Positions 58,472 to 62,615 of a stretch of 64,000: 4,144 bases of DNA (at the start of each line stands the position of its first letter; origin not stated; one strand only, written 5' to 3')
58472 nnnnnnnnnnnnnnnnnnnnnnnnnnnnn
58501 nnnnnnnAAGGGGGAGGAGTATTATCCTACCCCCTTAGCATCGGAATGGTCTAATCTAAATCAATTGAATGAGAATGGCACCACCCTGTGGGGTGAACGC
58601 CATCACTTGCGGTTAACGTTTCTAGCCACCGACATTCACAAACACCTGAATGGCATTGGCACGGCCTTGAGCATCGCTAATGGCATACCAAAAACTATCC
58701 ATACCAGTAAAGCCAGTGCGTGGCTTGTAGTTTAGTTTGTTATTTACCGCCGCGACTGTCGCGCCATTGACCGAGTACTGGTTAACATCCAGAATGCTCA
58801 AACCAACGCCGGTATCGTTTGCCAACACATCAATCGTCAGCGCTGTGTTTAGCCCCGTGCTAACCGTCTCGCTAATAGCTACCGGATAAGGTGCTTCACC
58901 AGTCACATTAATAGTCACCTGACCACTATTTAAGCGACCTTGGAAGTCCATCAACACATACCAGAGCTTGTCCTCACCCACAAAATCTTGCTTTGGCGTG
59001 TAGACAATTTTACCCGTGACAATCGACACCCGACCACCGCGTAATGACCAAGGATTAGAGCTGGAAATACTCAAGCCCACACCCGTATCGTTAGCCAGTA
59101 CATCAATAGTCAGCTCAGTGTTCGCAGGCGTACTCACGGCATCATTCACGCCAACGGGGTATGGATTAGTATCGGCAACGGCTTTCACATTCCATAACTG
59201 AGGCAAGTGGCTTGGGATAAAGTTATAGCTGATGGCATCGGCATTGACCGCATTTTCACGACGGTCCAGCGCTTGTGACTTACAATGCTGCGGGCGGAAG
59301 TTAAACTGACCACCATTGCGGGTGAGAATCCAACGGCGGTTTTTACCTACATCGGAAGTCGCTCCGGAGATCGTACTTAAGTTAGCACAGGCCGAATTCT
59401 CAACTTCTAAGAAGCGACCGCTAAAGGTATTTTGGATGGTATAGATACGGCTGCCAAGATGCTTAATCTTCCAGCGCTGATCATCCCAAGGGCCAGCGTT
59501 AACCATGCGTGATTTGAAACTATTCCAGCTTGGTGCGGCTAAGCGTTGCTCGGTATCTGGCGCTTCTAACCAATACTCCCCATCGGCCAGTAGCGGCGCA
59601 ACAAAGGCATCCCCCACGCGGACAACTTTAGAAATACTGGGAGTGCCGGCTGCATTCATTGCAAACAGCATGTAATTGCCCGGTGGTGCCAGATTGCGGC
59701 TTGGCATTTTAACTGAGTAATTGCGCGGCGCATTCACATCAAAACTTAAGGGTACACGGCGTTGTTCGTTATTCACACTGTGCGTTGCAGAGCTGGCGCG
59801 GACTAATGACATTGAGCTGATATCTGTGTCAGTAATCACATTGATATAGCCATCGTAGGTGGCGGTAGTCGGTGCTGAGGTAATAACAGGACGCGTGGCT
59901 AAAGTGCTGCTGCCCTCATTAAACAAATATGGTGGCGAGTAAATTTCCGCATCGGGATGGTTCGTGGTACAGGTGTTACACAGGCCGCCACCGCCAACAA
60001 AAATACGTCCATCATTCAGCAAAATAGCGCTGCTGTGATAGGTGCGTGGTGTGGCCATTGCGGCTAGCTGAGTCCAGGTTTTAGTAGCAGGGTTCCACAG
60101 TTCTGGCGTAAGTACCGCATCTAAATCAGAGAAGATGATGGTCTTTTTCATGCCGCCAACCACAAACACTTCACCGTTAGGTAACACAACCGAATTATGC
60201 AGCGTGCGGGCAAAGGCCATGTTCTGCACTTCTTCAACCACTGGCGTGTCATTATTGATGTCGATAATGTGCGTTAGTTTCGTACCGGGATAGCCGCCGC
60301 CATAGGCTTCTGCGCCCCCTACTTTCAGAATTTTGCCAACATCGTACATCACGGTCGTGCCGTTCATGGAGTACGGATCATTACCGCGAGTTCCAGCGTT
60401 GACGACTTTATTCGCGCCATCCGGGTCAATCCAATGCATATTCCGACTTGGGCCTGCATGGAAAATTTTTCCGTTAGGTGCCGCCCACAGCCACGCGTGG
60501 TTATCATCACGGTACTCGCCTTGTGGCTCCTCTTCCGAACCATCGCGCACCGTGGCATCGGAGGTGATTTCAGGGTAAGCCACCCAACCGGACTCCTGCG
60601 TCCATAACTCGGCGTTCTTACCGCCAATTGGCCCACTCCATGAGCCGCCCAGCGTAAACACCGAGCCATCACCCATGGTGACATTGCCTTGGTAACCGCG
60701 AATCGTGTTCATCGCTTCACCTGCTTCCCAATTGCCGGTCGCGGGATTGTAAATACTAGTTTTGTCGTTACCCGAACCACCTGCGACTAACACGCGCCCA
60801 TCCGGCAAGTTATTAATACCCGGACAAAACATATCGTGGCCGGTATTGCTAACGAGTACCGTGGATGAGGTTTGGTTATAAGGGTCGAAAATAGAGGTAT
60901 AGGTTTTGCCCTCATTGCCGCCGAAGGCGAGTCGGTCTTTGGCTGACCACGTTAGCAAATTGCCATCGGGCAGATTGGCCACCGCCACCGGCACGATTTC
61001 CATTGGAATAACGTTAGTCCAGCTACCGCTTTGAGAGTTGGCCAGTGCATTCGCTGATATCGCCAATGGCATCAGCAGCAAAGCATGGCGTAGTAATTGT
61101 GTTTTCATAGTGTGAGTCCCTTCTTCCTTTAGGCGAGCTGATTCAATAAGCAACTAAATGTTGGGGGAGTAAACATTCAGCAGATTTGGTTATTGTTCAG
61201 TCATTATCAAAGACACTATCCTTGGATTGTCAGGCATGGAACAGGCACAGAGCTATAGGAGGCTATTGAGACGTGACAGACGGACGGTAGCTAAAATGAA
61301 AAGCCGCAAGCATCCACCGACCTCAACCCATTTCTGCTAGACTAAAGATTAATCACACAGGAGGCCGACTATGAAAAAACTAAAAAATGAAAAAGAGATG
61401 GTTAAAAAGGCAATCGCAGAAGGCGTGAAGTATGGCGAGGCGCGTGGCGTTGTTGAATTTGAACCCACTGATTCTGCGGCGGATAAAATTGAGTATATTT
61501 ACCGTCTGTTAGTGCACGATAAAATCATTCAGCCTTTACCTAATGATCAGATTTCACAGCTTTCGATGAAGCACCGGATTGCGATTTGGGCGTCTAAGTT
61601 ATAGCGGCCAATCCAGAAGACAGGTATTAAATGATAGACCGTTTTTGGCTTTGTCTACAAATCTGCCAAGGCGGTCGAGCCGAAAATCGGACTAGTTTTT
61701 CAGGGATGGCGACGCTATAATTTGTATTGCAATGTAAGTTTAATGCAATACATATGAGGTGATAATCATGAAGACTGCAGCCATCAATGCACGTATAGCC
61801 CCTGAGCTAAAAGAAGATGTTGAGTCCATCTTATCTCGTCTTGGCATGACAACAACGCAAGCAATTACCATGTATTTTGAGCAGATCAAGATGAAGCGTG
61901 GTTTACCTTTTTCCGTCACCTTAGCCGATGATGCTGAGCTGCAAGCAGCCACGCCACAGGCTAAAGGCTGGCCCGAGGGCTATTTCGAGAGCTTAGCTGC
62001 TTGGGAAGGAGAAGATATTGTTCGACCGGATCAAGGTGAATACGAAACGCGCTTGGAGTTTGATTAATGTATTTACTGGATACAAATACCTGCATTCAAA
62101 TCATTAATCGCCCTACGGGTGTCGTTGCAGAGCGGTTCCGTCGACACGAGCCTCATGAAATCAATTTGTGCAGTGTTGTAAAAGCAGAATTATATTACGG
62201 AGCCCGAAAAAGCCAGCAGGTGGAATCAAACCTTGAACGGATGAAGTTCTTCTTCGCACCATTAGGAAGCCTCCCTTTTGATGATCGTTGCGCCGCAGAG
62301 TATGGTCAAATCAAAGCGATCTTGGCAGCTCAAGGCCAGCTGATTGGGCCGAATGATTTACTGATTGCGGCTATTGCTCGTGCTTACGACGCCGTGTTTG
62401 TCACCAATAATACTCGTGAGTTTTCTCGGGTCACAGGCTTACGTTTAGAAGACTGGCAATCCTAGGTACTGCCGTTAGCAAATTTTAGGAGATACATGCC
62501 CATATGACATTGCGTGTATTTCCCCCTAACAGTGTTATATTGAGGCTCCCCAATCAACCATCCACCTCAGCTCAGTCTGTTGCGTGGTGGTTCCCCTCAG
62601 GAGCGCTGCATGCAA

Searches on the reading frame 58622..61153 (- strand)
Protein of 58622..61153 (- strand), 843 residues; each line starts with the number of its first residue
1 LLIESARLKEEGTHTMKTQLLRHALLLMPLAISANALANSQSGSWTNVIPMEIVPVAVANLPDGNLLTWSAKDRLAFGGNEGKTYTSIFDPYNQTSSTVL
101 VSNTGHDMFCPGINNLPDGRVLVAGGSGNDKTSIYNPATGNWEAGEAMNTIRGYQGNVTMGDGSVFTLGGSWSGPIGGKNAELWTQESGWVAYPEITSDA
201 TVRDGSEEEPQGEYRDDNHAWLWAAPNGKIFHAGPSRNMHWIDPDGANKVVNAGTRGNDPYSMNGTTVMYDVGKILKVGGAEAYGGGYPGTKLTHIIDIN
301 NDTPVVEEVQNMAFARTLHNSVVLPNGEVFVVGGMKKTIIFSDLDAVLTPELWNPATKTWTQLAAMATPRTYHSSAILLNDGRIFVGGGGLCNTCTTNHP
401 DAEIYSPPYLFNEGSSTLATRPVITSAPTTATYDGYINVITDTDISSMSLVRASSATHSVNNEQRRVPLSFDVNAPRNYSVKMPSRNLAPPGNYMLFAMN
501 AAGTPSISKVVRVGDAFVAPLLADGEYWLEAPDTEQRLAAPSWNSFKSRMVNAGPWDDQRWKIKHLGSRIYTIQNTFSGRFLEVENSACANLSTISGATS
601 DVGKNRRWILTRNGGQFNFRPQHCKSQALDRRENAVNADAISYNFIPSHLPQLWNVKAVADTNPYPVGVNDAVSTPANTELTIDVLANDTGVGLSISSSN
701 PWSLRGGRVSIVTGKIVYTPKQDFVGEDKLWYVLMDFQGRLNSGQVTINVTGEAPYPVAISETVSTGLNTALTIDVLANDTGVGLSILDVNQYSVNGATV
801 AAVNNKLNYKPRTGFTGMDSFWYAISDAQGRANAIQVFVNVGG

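Call 38: search_protein_families(library=pfam, proteins=[window:58622-61153:-], max_evalue=0.001)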
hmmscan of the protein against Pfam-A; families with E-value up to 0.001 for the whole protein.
window:58622-61153:- (843 aa): 13 families
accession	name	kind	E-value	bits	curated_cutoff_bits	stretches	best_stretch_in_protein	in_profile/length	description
PF17963.7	Big_9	-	4.9e-22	79.1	23.6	2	665-749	3-89/89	Bacterial Ig domain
PF09118.17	GO-like_E_set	-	1.4e-20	73.9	25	1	421-513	1-100/100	Galactose oxidase-like, Early set domain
PF13964.12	Kelch_6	-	8.5e-19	67.3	25.3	2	316-370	2-50/50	Kelch motif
PF17892.7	Cadherin_5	-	3.1e-13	49.8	26.5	2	757-841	5-97/98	Cadherin-like domain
PF13418.12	Kelch_4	-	3.5e-10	40.1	21.6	1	315-366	1-47/49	Galactose oxidase, central domain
PF14200.12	RicinB_lectin_2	-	5.6e-10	40.2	25.6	1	558-635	2-80/89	Ricin-type beta-trefoil lectin domain-like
PF17803.7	Cadherin_4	-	9.2e-08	32.9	25.1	2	745-798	2-57/71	Bacterial cadherin-like domain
PF24681.1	Kelch_KLHDC2_KLHL20_DRC7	-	1e-07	31.9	50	1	236-390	25-173/221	KLHDC2/KLHL20/DRC7 Kelch-repeats domain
PF24981.1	Beta-prop_ATRN-LZTR1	-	3.2e-06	27.1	50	1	294-406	125-235/289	Attractin/LZTR1 beta-propeller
PF07646.21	Kelch_2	-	6.5e-06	26.3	21.3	0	319-366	4-47/48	Kelch motif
PF07250.17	Glyoxal_oxid_N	-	9.5e-06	25.5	37.5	0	101-171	60-136/243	Glyoxal oxidase N-terminus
PF25210.1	Kelch_FKB95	-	0.00023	21.3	70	0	297-387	63-147/268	FKB95, Kelch-repeats domain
PF01344.31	Kelch_1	-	0.00072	19.5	20.1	0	320-366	5-45/46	Kelch motif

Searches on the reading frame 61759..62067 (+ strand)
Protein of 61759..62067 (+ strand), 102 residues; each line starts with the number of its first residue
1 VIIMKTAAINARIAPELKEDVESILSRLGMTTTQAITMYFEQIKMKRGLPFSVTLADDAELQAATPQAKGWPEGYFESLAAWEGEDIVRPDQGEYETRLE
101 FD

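Call 70: search_protein_families(library=pfam, proteins=[window:61759-62067:+], max_evalue=0.001)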
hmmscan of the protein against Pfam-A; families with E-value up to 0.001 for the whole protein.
window:61759-62067:+ (102 aa): 1 family
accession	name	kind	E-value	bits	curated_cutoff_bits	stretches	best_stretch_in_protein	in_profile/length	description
PF04221.18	RelB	-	1.7e-09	37.9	22.4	1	7-65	2-62/82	RelB antitoxin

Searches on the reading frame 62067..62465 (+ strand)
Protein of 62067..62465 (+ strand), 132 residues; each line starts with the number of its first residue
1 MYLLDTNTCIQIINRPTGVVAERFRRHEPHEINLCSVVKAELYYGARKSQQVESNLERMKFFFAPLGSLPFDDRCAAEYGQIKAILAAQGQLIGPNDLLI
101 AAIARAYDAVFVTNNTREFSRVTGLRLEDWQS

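Call 70: search_protein_families(library=pfam, proteins=[window:62067-62465:+], max_evalue=0.001)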
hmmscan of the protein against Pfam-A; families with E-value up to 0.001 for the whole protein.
window:62067-62465:+ (132 aa): 1 family
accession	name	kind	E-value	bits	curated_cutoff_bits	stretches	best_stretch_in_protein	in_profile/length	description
PF01850.27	PIN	-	6.3e-16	59.5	23.6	1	2-123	1-118/120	PIN domain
